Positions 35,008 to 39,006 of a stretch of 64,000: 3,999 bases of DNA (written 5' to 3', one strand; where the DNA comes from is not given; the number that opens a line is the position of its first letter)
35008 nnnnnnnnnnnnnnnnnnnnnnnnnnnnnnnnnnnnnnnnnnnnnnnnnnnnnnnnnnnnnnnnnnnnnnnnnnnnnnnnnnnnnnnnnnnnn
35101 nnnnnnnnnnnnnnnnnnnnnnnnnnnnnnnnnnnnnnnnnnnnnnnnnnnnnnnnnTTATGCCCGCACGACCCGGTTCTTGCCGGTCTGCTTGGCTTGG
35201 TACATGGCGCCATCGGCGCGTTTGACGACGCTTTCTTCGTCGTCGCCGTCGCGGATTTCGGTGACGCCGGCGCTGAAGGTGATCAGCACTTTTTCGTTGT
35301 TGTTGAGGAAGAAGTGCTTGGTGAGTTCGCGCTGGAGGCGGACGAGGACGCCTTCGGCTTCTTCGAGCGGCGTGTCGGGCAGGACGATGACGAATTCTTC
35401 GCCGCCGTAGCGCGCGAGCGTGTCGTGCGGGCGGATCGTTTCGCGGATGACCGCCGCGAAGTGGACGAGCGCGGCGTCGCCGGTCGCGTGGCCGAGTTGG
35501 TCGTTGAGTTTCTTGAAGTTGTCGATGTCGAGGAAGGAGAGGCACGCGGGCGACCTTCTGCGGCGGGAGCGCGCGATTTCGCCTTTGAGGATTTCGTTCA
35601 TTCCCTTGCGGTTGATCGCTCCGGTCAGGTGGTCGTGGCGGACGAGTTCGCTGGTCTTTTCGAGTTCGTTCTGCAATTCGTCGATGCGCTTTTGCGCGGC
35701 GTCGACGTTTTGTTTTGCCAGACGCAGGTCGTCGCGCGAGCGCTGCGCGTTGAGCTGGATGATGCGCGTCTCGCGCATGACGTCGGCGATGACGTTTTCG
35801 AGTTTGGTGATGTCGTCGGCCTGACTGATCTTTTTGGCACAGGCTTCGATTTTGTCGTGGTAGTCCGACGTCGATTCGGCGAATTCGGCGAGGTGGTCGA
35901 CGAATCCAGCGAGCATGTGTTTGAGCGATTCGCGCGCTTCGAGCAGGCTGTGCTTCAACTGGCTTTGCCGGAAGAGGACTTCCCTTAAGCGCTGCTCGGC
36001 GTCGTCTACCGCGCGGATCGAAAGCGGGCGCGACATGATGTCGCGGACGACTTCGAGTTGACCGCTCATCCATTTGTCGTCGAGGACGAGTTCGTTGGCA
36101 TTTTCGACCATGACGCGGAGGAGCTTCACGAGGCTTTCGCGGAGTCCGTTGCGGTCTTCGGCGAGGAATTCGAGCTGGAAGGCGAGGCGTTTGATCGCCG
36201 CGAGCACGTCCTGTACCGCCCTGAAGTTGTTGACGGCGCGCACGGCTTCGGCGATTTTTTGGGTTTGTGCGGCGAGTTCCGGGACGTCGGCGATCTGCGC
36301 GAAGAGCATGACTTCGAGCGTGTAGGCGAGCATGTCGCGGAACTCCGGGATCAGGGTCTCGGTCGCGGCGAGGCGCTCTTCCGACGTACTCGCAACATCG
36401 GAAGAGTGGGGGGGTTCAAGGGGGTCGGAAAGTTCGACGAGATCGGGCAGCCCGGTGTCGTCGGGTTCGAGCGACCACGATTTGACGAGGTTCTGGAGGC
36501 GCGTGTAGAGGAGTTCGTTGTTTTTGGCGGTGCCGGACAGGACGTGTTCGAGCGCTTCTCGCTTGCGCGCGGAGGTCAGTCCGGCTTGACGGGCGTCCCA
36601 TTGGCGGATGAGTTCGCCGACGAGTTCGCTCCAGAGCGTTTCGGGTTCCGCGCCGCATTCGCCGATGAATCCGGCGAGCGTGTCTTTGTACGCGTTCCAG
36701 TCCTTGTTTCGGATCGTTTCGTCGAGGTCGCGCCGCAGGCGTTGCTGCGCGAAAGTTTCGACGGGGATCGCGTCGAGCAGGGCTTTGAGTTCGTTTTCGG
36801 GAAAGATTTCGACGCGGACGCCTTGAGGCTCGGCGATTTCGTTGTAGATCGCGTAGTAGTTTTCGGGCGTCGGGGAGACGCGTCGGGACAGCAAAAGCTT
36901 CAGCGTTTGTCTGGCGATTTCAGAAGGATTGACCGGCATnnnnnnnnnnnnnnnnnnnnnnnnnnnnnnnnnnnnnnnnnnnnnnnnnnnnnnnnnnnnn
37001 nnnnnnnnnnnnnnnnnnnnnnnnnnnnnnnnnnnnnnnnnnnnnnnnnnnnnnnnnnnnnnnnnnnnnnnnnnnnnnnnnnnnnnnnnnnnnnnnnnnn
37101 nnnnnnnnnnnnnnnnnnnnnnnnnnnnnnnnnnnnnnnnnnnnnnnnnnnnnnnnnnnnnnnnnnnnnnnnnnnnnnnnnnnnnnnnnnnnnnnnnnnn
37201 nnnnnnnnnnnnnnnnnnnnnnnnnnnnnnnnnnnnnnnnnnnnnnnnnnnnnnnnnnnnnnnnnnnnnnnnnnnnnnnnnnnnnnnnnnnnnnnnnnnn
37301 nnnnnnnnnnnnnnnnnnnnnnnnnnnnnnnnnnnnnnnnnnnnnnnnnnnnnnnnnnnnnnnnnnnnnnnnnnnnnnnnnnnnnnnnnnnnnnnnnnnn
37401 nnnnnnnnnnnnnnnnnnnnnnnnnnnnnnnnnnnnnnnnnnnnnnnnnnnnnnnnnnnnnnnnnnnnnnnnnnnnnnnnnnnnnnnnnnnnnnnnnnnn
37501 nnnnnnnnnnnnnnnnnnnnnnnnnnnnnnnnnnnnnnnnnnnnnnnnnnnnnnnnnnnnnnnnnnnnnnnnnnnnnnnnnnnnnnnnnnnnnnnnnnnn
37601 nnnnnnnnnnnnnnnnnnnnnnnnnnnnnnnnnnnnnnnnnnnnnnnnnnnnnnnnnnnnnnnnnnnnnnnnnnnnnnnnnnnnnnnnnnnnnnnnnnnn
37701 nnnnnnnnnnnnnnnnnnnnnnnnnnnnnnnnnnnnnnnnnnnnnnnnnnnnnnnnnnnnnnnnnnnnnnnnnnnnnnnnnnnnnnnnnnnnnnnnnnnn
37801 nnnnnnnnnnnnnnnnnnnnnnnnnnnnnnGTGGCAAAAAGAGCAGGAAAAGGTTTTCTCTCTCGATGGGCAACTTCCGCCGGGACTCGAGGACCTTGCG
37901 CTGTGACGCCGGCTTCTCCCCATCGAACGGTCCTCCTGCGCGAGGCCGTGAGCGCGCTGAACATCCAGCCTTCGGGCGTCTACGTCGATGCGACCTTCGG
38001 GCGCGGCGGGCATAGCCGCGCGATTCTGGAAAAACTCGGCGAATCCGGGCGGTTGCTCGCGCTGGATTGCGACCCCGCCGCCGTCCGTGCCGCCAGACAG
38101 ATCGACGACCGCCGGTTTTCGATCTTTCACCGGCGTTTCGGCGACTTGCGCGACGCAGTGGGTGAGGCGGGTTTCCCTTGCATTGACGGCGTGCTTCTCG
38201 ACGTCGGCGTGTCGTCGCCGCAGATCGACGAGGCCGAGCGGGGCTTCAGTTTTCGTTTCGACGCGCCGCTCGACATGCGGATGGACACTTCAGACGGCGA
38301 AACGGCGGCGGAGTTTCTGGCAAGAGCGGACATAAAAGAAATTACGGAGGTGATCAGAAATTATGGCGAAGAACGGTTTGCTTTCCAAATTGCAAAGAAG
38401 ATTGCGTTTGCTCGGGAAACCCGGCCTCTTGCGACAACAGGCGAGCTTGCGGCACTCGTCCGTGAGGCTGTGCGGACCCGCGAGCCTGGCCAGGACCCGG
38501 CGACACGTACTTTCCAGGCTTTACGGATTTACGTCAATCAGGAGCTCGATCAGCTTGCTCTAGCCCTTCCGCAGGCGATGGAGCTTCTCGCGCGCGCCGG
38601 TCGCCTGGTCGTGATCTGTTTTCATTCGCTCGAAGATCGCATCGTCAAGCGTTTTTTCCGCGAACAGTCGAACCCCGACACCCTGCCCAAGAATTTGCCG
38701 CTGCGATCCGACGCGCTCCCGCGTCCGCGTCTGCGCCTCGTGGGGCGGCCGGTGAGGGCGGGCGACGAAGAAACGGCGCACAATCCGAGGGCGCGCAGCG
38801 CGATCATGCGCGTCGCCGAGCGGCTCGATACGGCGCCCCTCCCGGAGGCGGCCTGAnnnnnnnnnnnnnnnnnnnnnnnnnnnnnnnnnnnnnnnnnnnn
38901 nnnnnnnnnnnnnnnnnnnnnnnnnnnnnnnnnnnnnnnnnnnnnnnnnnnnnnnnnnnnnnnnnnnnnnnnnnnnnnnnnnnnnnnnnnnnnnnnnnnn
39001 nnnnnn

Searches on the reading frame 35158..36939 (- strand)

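Call 5: search_protein_families(library=pfam, proteins=[window:35158-36939:-])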
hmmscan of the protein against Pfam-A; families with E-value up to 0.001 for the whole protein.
window:35158-36939:- (593 aa): 1 family
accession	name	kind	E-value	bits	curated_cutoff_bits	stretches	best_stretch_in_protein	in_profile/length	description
PF00990.26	GGDEF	-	4.6e-43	147.2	23.8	1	434-589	2-161/161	Diguanylate cyclase, GGDEF domain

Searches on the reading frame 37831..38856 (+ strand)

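Call 5: search_protein_families(library=pfam, proteins=[window:37831-38856:+])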
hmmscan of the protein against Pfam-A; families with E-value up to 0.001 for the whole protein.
window:37831-38856:+ (341 aa): 1 family
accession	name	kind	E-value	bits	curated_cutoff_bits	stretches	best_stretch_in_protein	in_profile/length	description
PF01795.25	Methyltransf_5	-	1.9e-103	346.6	27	1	29-331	2-308/309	MraW methylase family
